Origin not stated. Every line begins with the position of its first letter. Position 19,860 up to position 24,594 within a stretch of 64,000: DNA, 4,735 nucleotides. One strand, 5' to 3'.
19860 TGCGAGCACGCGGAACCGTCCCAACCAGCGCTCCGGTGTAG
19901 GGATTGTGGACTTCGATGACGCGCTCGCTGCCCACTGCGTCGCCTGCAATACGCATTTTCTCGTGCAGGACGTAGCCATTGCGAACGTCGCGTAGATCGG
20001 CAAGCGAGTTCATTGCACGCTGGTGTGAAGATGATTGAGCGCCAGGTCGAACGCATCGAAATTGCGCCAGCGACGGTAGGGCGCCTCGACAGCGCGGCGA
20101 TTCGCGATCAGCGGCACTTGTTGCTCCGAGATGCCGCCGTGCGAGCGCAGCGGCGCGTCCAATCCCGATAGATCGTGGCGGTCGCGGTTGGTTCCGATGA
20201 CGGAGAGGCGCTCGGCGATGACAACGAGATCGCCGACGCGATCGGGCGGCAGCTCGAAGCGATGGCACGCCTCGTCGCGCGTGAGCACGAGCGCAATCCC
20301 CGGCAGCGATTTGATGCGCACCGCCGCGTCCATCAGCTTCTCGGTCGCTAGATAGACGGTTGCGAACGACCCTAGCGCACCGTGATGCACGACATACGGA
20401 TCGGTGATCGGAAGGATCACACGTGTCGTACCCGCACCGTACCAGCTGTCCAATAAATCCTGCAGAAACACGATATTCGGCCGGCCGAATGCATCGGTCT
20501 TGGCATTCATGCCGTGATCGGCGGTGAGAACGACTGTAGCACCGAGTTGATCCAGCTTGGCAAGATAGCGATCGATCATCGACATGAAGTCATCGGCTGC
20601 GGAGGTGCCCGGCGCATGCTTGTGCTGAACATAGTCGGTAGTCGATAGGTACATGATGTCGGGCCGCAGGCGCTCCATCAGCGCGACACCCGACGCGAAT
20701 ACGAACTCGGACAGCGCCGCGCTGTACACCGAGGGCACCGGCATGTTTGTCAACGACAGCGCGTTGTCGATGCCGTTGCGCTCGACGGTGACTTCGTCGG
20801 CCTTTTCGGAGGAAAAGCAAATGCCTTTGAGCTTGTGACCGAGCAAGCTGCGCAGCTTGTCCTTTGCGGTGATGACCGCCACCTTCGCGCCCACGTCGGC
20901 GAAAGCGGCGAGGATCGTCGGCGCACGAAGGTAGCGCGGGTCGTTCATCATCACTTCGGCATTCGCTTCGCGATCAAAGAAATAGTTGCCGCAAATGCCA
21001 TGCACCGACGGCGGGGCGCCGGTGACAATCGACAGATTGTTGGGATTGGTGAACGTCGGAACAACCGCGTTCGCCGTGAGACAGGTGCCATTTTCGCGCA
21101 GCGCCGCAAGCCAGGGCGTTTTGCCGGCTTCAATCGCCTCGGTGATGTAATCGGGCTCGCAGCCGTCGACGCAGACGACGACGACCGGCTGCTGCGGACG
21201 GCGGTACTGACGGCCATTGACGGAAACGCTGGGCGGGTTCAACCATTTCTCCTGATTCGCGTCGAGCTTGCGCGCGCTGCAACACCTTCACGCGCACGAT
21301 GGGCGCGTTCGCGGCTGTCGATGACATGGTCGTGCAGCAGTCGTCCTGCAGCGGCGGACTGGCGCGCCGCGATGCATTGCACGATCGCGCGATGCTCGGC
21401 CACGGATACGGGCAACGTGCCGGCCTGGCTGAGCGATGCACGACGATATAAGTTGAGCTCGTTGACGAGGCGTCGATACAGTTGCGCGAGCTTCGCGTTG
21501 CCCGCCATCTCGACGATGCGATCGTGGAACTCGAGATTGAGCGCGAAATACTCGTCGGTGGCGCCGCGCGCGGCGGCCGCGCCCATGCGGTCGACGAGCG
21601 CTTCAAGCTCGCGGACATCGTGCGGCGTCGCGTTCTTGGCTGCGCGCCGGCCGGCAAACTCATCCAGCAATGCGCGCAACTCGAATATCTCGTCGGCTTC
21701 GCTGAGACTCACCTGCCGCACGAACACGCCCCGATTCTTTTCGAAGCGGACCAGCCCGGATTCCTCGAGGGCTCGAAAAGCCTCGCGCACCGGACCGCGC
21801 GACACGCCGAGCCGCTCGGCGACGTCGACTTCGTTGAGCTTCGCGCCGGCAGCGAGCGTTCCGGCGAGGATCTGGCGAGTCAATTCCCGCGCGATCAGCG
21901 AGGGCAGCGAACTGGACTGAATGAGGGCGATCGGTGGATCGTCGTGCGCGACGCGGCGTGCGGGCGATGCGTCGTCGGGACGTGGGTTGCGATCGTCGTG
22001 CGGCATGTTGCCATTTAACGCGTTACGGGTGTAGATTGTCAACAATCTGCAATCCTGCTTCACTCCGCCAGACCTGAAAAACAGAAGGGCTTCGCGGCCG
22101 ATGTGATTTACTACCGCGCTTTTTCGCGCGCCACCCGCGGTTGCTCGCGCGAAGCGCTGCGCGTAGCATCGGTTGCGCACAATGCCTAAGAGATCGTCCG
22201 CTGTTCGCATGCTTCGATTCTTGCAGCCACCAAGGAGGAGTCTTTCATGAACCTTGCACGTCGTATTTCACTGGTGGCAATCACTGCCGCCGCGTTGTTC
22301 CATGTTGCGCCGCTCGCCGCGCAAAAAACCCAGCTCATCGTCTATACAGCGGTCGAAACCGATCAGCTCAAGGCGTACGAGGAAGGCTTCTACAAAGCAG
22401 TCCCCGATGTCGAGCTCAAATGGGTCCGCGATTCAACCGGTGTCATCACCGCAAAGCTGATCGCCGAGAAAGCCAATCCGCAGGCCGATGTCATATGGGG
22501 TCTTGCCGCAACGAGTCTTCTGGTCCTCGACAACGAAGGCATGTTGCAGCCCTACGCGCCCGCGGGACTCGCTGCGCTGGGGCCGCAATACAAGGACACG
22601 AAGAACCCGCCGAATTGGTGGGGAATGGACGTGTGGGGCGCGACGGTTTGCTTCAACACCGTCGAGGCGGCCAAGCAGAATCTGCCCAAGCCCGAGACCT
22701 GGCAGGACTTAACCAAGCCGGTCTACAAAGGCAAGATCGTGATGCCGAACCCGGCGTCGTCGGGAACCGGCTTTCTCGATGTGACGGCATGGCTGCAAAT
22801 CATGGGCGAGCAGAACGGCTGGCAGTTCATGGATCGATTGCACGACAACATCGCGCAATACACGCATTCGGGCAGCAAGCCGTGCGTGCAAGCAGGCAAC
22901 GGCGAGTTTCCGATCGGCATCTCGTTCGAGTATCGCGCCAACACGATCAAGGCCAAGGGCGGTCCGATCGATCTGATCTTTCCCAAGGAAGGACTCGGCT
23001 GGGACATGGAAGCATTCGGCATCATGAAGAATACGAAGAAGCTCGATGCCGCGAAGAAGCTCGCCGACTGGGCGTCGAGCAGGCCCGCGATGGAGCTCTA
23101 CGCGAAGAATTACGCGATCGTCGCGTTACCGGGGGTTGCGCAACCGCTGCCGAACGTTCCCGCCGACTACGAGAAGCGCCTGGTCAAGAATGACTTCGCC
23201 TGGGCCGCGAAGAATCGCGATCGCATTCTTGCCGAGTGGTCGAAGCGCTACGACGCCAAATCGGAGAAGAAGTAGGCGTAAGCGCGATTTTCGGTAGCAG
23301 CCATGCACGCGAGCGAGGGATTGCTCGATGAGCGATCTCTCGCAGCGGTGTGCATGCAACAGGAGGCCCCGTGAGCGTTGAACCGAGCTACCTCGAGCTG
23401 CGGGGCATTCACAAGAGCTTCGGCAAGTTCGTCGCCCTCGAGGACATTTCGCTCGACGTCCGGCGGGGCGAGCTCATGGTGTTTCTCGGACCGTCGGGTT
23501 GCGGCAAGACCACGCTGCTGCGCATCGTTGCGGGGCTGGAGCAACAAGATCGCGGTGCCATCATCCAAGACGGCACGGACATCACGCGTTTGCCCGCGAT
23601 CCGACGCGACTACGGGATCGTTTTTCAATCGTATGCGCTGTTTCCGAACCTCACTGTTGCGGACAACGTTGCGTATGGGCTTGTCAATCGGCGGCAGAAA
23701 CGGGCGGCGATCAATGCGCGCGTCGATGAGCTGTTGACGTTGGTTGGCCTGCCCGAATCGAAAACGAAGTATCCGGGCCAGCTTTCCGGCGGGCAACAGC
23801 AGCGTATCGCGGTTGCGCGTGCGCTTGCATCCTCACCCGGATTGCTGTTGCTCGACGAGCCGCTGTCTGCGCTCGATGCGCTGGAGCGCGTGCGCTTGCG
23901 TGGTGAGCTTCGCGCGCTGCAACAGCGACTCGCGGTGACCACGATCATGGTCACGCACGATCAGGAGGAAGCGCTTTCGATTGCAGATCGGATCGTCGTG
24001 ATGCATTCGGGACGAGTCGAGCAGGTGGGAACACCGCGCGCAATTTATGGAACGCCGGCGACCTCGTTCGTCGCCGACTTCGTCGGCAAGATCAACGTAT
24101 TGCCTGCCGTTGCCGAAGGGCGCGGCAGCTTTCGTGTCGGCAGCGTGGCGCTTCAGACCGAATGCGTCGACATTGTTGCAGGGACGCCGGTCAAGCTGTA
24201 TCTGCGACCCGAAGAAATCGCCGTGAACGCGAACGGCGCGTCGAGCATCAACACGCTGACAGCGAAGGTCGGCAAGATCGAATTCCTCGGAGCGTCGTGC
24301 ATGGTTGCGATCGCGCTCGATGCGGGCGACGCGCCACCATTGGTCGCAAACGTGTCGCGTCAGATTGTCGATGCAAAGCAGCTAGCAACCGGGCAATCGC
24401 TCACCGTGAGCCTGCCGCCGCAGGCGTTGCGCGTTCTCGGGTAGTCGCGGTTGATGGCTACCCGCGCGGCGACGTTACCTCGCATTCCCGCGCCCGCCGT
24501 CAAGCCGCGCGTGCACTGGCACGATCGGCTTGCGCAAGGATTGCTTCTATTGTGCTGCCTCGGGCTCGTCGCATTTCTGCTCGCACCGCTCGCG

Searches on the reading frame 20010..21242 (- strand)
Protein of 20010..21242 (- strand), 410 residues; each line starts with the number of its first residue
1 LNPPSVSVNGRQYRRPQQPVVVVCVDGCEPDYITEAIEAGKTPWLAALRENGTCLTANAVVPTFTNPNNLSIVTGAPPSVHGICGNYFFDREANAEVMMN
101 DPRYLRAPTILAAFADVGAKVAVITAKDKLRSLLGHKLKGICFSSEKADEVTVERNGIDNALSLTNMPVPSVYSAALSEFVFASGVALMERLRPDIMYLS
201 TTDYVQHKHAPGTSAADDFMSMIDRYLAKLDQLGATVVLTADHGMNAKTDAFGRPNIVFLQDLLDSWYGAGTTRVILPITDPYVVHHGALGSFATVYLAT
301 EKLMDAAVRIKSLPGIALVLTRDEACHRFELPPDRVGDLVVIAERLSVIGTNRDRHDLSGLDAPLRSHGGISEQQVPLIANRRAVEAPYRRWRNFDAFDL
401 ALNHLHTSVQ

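Call 7: search_protein_families(library=pfam, proteins=[window:20010-21242:-], max_evalue=0.00001)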
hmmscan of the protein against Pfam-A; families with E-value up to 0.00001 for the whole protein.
window:20010-21242:- (410 aa): 1 family
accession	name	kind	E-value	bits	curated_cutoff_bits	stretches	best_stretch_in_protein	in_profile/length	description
PF01663.27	Phosphodiest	-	7.3e-34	118.3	23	1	20-354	1-328/342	Type I phosphodiesterase / nucleotide pyrophosphatase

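Call 17: search_protein_families(library=ncbifam, proteins=[window:20010-21242:-], max_evalue=1e-10)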
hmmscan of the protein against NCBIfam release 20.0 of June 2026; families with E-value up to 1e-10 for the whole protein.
window:20010-21242:- (410 aa): 1 family
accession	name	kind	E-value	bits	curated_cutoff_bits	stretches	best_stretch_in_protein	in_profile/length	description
TIGR02335.1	hydr_PhnA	equivalog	1.9e-182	606.9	407.55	1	6-405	1-407/408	phosphonoacetate hydrolase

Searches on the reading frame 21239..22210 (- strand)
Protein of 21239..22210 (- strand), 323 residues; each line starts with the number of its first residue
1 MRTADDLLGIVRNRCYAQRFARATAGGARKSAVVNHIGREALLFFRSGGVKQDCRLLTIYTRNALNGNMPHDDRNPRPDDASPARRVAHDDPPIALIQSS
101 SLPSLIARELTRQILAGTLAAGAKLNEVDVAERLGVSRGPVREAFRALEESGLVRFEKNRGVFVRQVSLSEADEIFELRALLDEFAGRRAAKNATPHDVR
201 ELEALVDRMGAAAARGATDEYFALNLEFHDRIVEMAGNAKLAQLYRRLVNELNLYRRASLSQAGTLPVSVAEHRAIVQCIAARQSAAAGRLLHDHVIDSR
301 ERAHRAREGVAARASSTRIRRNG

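Call 7: search_protein_families(library=pfam, proteins=[window:21239-22210:-], max_evalue=0.00001)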
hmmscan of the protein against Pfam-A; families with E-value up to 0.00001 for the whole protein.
window:21239-22210:- (323 aa): 3 families
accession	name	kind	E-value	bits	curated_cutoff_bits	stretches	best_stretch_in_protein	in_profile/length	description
PF07729.17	FCD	-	2.2e-31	109.3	24.3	1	174-296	1-123/125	FCD domain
PF00392.27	GntR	-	3.7e-15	55.8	27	1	106-164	5-64/64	Bacterial regulatory proteins, gntR family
PF13412.12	HTH_24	-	2.3e-06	27.5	21.9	1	111-155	5-48/48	Winged helix-turn-helix DNA-binding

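Call 17: search_protein_families(library=ncbifam, proteins=[window:21239-22210:-], max_evalue=1e-10)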
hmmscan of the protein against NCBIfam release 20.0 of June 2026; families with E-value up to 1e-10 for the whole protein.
window:21239-22210:- (323 aa): 4 families
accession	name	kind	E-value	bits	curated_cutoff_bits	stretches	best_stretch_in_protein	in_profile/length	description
TIGR03338.1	phnR_burk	equivalog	3.7e-87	291.4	271.5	1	93-302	3-212/212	phosphonate utilization associated transcriptional regulator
NF003011.0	PRK03837.1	subfamily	2e-22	80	260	1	173-304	105-234/241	transcriptional regulator NanR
NF008504.0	PRK11414.1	equivalog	4.1e-16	59.4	225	1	97-247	7-161/221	GntR family transcriptional regulator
NF008576.0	PRK11534.1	equivalog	9.4e-12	45.1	218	1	108-297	14-211/225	DNA-binding transcriptional regulator CsiR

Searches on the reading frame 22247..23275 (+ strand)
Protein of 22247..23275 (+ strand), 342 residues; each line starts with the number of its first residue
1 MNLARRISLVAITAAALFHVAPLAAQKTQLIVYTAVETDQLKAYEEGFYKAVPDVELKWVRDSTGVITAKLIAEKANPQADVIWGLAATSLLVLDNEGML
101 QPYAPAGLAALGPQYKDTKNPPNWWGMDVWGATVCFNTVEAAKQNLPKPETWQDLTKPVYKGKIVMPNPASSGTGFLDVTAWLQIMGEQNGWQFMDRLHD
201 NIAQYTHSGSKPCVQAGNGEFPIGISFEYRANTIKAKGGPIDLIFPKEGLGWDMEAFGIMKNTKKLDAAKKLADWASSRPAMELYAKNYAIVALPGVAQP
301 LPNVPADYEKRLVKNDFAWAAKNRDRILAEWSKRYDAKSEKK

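Call 7: search_protein_families(library=pfam, proteins=[window:22247-23275:+], max_evalue=0.00001)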
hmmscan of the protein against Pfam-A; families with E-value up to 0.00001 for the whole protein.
window:22247-23275:+ (342 aa): 4 families
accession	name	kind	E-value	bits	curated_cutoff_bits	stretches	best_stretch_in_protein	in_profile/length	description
PF13343.11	SBP_bac_6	-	3.7e-22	79.4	24.6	1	80-302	4-226/245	Bacterial extracellular solute-binding protein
PF13416.11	SBP_bac_8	-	2.5e-17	64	27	1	48-298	6-266/279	Bacterial extracellular solute-binding protein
PF01547.30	SBP_bac_1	-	2.1e-15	57.9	26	1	37-282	4-306/307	Bacterial extracellular solute-binding protein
PF13531.11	SBP_bac_11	-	7e-11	42.8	25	1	47-287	19-223/227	Bacterial extracellular solute-binding protein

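Call 17: search_protein_families(library=ncbifam, proteins=[window:22247-23275:+], max_evalue=1e-10)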
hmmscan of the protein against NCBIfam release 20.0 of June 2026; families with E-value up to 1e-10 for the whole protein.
window:22247-23275:+ (342 aa): 4 families
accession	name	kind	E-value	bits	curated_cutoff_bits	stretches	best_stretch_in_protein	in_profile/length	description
TIGR03261.1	phnS2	equivalog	1.7e-159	530.3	392.75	1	12-340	6-334/334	putative 2-aminoethylphosphonate ABC transporter substrate-binding protein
NF011620.1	PRK15046.1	equivalog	8.5e-22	77.3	310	1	8-279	5-275/334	2-aminoethylphosphonate ABC transporter substrate-binding protein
TIGR03227.1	PhnS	equivalog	1.2e-15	57.3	395.3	1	9-279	16-286/360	2-aminoethylphosphonate ABC transporter substrate-binding protein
TIGR01254.1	sfuA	subfamily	6.4e-14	51.9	93.4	1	26-281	3-255/306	thiamine ABC transporter substrate-binding protein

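Call 38: search_solved_structures(query=window:22247-23275:+, max_evalue=0.00001, show_alignments=1)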
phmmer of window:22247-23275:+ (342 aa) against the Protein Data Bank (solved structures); distinct sequences matched with E-value up to 0.00001: 18.
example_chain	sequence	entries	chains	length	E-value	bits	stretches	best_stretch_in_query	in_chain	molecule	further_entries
8x1a_B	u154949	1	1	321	4.8e-41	144.3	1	29-332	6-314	Iron(III) ABC transporter, periplasmic iron-compound-binding protein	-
4r72_A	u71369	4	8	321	1.1e-38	136.5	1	28-332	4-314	ABC-type Fe3+ transport system, periplasmic component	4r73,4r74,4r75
6wce_A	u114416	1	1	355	4.1e-34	121.5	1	18-313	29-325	Pyridoxal-5-phosphate binding protein A (P5PA)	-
6lki_A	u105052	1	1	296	3e-13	52.9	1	31-283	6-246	ABC transporter, solute-binding protein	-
6lkg_A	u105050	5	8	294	3.5e-13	52.7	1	32-283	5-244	ABC transporter, solute-binding protein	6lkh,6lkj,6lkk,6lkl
7li0_A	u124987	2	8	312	2e-11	46.9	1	29-292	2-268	Fe(3+) ABC transporter substrate-binding protein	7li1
1xvy_A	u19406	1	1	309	2.6e-11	46.5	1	30-298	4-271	sfuA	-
8k7n_A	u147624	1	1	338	4.6e-11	45.7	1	9-240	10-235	Ferric iron ABC transporter, iron-binding protein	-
1poy_1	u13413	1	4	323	2.2e-07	33.6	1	96-280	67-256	SPERMIDINE/PUTRESCINE-BINDING PROTEIN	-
1pot_A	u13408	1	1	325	2.3e-07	33.6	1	96-280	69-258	SPERMIDINE/PUTRESCINE-BINDING PROTEIN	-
8y5h_E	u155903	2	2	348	2.8e-07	33.3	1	96-280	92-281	Spermidine/putrescine-binding periplasmic protein | Putrescine-binding periplasmic protein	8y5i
6fjl_A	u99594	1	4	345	3.4e-07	33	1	40-277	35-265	ABC-type Fe3+ transport system, periplasmic component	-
6hhb_A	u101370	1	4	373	3.9e-07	32.8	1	40-277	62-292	ABC-type Fe3+ transport system, periplasmic component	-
2voz_A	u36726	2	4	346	4.8e-07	32.5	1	44-298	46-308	PERIPLASMIC IRON-BINDING PROTEIN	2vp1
2pt1_A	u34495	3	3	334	1.1e-06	31.3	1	54-297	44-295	Iron transport protein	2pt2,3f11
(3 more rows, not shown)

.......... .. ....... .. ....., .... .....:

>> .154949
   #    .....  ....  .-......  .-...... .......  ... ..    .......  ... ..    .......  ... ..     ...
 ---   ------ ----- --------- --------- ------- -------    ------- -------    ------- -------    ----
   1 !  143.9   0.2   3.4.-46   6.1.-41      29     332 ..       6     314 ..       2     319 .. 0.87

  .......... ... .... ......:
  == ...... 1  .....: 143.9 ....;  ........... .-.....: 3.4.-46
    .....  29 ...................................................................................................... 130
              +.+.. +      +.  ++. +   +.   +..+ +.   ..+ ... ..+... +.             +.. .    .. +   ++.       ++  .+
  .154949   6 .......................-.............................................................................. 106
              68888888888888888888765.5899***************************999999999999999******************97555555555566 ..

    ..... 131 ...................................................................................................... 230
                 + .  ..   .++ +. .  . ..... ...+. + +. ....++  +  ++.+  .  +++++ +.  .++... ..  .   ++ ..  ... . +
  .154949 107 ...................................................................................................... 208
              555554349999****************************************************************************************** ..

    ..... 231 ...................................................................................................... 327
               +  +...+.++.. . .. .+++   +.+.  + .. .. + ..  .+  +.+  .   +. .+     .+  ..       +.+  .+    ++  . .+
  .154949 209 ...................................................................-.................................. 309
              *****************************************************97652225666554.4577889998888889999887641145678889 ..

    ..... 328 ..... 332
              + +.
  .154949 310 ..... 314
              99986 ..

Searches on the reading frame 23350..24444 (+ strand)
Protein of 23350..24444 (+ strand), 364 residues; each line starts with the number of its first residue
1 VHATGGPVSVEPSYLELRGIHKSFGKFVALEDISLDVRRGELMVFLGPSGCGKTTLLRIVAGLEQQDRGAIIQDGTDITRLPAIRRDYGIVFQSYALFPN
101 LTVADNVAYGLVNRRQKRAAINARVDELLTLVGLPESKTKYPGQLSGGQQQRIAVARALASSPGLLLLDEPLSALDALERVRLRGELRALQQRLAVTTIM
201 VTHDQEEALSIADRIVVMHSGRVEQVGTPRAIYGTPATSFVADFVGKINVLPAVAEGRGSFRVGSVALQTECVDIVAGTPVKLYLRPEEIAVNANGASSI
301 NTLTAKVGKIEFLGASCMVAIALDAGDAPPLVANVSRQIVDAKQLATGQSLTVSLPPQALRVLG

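Call 7: search_protein_families(library=pfam, proteins=[window:23350-24444:+], max_evalue=0.00001)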
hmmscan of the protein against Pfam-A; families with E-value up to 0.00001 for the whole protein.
window:23350-24444:+ (364 aa): 3 families
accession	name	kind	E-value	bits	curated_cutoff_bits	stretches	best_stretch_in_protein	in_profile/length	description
PF00005.33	ABC_tran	-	3e-36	125.5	25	1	30-172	1-136/137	ABC transporter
PF08402.16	TOBE_2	-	2.9e-09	37.3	21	1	284-363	2-76/76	TOBE domain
PF13304.12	AAA_21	-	4.4e-08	34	27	0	137-206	230-301/304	AAA domain, putative AbiEii toxin, Type IV TA system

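Call 17: search_protein_families(library=ncbifam, proteins=[window:23350-24444:+], max_evalue=1e-10)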
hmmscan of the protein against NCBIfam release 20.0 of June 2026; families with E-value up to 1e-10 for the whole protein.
window:23350-24444:+ (364 aa): 171 families (the best 25 are shown)
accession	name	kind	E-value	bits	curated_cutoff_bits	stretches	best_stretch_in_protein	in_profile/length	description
TIGR03265.1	PhnT2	equivalog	1.7e-149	497.9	457.7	1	13-362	3-351/353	putative 2-aminoethylphosphonate ABC transporter ATP-binding protein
NF006987.0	PRK09452.1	equivalog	1.2e-100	336.9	482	1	14-327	17-337/378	spermidine/putrescine ABC transporter ATP-binding protein PotA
TIGR01187.1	potA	subfamily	2e-100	336.1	355.6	1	46-363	2-325/325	polyamine ABC transporter ATP-binding protein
NF043075.1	MMSYN1_0197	equivalog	4.4e-92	308.6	550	1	15-321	3-306/341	spermidine/putrescine ABC transporter ATP-binding protein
TIGR00968.1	3a0106s01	subfamily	5.2e-92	307.6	342.75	1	17-251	3-237/237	sulfate ABC transporter ATP-binding protein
NF008653.0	PRK11650.1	subfamily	1.1e-91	307.5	432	1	14-361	3-345/357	sn-glycerol-3-phosphate ABC transporter ATP-binding protein UgpC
NF008105.0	PRK10851.1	equivalog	1.6e-90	303.4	502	1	15-314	3-303/362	sulfate/thiosulfate ABC transporter ATP-binding protein CysA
TIGR03258.1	PhnT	equivalog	3.2e-87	292.9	499.15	1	20-332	14-331/359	2-aminoethylphosphonate ABC transport system ATP-binding subunit PhnT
NF008513.0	PRK11432.1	equivalog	4.1e-85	285.8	496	1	13-319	5-309/351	ferric ABC transporter ATP-binding protein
NF040840.2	tungstate_WtpC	equivalog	8.2e-84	281.8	440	1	15-362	2-346/347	tungstate ABC transporter ATP-binding protein WtpC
NF008621.0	PRK11607.1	equivalog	6.9e-83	278.5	613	1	14-327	19-340/377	putrescine ABC transporter ATP-binding subunit PotG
NF040933.2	ABC_arch_GlcV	equivalog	7.3e-81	271.8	450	1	19-333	7-333/357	glucose ABC transporter ATP-binding protein GlcV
NF008233.0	PRK11000.1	equivalog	4.1e-79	266.1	568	1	15-358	4-348/369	maltose/maltodextrin ABC transporter ATP-binding protein MalK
TIGR01186.1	proV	subfamily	7.5e-68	229.3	326.6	1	24-251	3-236/363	betaine/proline/choline family ABC transporter ATP-binding protein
TIGR03415.1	ABC_choXWV_ATP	equivalog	8e-63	212.7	483.75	1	20-252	30-272/382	choline ABC transporter ATP-binding protein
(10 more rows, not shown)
